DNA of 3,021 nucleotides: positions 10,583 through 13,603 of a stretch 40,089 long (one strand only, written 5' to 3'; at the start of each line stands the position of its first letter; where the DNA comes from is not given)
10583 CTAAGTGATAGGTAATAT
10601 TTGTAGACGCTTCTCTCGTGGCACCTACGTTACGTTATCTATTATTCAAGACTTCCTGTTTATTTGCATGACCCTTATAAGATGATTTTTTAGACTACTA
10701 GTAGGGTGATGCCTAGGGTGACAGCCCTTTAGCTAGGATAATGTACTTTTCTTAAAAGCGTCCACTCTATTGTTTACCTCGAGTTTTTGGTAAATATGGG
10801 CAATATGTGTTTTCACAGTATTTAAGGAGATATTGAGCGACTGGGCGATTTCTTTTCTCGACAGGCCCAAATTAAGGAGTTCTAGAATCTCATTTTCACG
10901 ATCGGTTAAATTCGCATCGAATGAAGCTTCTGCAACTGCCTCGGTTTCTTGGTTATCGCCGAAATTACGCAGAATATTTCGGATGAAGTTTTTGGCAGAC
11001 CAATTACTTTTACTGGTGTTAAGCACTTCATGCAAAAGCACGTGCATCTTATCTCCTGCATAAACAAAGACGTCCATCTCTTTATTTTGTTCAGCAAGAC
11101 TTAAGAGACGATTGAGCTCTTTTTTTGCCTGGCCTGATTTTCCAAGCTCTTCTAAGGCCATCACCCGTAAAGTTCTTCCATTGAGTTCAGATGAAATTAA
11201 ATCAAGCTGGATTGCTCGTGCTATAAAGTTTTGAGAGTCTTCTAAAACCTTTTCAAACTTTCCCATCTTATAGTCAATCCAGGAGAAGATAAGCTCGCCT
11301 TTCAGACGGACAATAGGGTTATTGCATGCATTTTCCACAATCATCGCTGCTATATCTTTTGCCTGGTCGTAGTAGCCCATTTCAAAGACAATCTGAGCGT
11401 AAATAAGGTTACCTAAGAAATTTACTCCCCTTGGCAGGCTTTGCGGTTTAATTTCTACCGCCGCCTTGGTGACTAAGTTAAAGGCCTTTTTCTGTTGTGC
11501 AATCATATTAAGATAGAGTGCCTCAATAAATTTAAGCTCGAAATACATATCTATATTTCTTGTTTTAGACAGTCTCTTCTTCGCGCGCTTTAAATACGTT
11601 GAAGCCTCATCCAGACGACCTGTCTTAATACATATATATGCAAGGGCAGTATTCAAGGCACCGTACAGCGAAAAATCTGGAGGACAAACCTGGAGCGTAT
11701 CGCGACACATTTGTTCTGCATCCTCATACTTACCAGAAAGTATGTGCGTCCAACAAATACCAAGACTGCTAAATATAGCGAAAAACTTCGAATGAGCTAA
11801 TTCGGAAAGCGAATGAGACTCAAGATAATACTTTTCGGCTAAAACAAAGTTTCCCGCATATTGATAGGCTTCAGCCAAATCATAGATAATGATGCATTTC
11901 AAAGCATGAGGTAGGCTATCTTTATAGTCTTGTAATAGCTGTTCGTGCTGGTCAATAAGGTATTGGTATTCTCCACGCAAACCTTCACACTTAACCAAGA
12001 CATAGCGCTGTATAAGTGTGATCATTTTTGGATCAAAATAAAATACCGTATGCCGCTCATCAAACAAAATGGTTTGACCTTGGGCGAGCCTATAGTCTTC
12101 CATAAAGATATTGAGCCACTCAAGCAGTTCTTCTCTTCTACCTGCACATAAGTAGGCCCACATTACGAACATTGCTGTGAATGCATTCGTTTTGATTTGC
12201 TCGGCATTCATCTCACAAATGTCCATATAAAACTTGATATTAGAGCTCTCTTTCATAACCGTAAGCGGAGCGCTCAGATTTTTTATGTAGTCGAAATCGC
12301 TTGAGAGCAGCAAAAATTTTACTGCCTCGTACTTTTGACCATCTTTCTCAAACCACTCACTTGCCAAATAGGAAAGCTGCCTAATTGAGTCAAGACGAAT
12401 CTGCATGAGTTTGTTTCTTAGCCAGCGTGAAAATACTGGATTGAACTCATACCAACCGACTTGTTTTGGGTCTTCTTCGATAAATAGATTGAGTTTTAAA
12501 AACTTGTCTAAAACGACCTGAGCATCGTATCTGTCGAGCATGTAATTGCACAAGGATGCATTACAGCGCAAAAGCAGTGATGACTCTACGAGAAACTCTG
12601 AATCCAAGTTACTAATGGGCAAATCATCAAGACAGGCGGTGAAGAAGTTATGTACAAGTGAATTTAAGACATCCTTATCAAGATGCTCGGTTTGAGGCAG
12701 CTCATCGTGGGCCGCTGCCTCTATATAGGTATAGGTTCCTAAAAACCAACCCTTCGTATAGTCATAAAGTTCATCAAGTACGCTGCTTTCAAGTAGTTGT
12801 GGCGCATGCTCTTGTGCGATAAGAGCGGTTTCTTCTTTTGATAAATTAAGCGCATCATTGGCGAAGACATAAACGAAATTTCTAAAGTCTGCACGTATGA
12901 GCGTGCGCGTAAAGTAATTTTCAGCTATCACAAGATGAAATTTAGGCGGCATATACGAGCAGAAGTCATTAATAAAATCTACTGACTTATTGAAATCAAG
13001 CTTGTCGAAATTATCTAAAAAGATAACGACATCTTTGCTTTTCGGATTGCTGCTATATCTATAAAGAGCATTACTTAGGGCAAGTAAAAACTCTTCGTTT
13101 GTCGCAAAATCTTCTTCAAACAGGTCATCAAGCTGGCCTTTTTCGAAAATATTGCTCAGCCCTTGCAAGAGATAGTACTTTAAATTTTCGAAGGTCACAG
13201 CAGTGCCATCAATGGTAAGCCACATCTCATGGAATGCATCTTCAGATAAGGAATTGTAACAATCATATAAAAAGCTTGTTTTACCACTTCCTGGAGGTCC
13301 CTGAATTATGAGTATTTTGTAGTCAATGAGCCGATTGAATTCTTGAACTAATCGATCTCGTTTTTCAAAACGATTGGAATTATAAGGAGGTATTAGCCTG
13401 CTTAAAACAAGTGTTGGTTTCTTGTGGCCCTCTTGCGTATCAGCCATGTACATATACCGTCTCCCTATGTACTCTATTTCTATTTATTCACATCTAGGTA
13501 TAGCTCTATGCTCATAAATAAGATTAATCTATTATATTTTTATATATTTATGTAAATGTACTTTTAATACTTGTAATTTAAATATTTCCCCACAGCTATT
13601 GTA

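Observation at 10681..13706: The same 40-bp promoter module flanks the MalT-like LuxR gene, linking the MoOx-1 operon to the trigger-factor-like operon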

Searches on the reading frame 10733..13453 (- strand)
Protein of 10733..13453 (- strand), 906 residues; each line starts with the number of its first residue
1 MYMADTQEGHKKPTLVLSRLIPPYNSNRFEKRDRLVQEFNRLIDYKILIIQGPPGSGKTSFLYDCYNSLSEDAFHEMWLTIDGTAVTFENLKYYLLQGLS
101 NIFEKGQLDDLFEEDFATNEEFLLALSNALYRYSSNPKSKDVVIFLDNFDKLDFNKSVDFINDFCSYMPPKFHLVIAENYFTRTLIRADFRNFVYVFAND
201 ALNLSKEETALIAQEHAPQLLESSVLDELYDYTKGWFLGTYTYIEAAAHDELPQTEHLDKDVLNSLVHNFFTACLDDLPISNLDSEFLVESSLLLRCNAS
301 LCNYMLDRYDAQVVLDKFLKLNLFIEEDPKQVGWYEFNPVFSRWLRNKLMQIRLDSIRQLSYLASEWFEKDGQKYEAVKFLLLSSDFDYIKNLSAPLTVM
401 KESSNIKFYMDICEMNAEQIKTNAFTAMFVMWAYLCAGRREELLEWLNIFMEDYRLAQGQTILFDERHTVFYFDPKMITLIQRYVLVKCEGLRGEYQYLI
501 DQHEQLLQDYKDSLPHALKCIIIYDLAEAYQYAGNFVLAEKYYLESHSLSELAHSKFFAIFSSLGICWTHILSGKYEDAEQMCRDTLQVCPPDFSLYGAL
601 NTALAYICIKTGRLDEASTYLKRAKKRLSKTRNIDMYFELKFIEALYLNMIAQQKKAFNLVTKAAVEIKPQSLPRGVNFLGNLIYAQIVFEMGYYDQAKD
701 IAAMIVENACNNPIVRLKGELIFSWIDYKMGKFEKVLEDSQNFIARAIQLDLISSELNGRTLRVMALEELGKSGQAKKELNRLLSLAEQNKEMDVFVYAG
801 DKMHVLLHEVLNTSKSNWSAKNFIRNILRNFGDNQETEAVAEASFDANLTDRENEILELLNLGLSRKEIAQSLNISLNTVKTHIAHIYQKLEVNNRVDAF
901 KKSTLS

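Call 8: search_protein_families(library=pfam, proteins=[window:10733-13453:-])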
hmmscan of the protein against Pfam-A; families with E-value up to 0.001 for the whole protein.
window:10733-13453:- (906 aa): 17 families
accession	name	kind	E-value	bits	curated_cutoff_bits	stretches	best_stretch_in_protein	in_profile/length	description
PF00196.25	GerE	-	2.5e-18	65.9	23.5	1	848-899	2-53/57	Bacterial regulatory proteins, luxR family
PF17874.7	TPR_MalT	-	1.9e-16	60.7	45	2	732-811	255-334/336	MalT-like TPR region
PF13428.12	TPR_14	-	5.4e-08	33.2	23.5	0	601-627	4-30/44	Tetratricopeptide repeat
PF07719.23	TPR_2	-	5.7e-08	32.7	27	0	524-549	5-30/34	Tetratricopeptide repeat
PF13424.12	TPR_12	-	1e-07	32.4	30.1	1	523-588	5-73/77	Tetratricopeptide repeat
PF08281.18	Sigma70_r4_2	-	2e-07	31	25.7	1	848-891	10-54/54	Sigma-70, region 4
PF14559.12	TPR_19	-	3.9e-07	30.8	25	0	572-627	3-54/68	Tetratricopeptide repeat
PF13191.12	AAA_16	-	1.3e-06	29.4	32.6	1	32-155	9-147/167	AAA ATPase domain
PF00515.34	TPR_1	-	2.1e-06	27.7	27.8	0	524-548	5-29/34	Tetratricopeptide repeat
PF13176.12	TPR_7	-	1.7e-05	25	27.9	0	602-630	3-30/36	Tetratricopeptide repeat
PF13181.12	TPR_8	-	1.8e-05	24.9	25.7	0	602-625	5-28/34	Tetratricopeptide repeat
PF13401.12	AAA_22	-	3.8e-05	24.5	27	0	46-164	6-107/130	AAA domain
PF25064.1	ARM_TT21_5th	-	8.9e-05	23.2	27.8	0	575-664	16-98/117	TT21 fifth ARM repeats domain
PF01637.24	ATPase_2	-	0.00012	22.4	33.2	0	45-168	20-139/225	ATPase domain predominantly from Archaea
PF13374.12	TPR_10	-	0.00013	22.3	27.5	0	570-590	12-32/42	Tetratricopeptide repeat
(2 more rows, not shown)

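Call 11: find_encoding_contigs(protein=window:10733-13453:-, flank=10000, max_places=10)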
Protein window:10733-13453:- (906 aa): no gene with exactly this product is on record in the collection.

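Call 13: find_homologous_proteins(query=window:10733-13453:-, max_evalue=1e-30)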
Query window:10733-13453:- (906 aa): 3 proteins with E <= 1e-30 among 8000 candidates.
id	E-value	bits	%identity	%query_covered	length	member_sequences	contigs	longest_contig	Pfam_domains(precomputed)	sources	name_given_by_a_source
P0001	0.0e+0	2046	100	100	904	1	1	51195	PF13176.13,PF13428.13,PF08281.19,PF13191.13,PF14559.13,PF25873.1,PF17874.8,PF00515.35,PF00196.26,PF13424.13,PF13181.13,PF07719.24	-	-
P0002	8.5e-38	148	21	98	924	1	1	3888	PF25873.1,PF17874.8,PF00515.35,PF00196.26,PF05729.19,PF13424.13,PF13176.13,PF08281.19,PF07719.24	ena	-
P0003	1.2e-36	144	22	97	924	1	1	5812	PF25873.1,PF17874.8,PF00196.26,PF13424.13,PF08281.19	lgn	-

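Call 14: find_encoding_contigs(protein=P0001, flank=10000, max_places=5)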
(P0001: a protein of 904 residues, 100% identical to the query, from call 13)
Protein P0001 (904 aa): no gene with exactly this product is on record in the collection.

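Call 67: search_solved_structures(query=window:10733-13453:-, max_evalue=0.001, show_alignments=2)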
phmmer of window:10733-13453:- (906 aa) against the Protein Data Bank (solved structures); distinct sequences matched with E-value up to 0.001: 22.
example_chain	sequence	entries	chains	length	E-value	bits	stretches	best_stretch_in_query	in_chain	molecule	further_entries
4ldz_A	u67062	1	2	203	7.7e-10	40.8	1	822-903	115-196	Transcriptional regulatory protein DesR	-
4wt0_B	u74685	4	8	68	4e-09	38.4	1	848-899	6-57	Response regulator receiver domain protein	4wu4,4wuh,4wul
5hev_A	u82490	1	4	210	1.3e-08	36.7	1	847-899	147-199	Response regulator protein VraR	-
4wsz_A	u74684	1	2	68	1.8e-08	36.2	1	848-899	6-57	Response regulator receiver domain protein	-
7ve4_A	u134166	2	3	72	4.2e-08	35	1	847-899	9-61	DNA-binding response regulator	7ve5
3kln_A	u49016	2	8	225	4.8e-08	34.8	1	818-900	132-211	Transcriptional regulator, LuxR family | Transcriptional regulator VpsT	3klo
2rnj_A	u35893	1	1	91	6.8e-08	34.3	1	846-899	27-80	Response regulator protein vraR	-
3clo_A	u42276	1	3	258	2.3e-07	32.6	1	841-903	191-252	Transcriptional regulator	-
4yn8_A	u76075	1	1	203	2.5e-07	32.5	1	849-900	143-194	Response regulator ChrA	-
1je8_A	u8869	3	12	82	3e-07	32.2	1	845-899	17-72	Nitrate/Nitrite Response Regulator Protein NARL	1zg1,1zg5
4gvp_A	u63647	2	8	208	3.8e-07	31.9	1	846-899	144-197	Response regulator protein vraR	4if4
7ve6_A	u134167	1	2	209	3.8e-07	31.8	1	846-899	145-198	Response regulator protein VraR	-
8u3b_G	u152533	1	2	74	6.5e-07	31.1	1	848-899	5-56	Nitrate/nitrite response regulator protein NarL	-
7x1k_A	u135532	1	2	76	1.5e-06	29.9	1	849-900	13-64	Chemotaxis protein CheY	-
1a04_A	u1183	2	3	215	2.8e-06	29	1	846-899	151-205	NITRATE/NITRITE RESPONSE REGULATOR PROTEIN NARL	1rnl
8bob_C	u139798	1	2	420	0.00013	23.5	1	15-387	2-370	HTH-type transcriptional regulator MalT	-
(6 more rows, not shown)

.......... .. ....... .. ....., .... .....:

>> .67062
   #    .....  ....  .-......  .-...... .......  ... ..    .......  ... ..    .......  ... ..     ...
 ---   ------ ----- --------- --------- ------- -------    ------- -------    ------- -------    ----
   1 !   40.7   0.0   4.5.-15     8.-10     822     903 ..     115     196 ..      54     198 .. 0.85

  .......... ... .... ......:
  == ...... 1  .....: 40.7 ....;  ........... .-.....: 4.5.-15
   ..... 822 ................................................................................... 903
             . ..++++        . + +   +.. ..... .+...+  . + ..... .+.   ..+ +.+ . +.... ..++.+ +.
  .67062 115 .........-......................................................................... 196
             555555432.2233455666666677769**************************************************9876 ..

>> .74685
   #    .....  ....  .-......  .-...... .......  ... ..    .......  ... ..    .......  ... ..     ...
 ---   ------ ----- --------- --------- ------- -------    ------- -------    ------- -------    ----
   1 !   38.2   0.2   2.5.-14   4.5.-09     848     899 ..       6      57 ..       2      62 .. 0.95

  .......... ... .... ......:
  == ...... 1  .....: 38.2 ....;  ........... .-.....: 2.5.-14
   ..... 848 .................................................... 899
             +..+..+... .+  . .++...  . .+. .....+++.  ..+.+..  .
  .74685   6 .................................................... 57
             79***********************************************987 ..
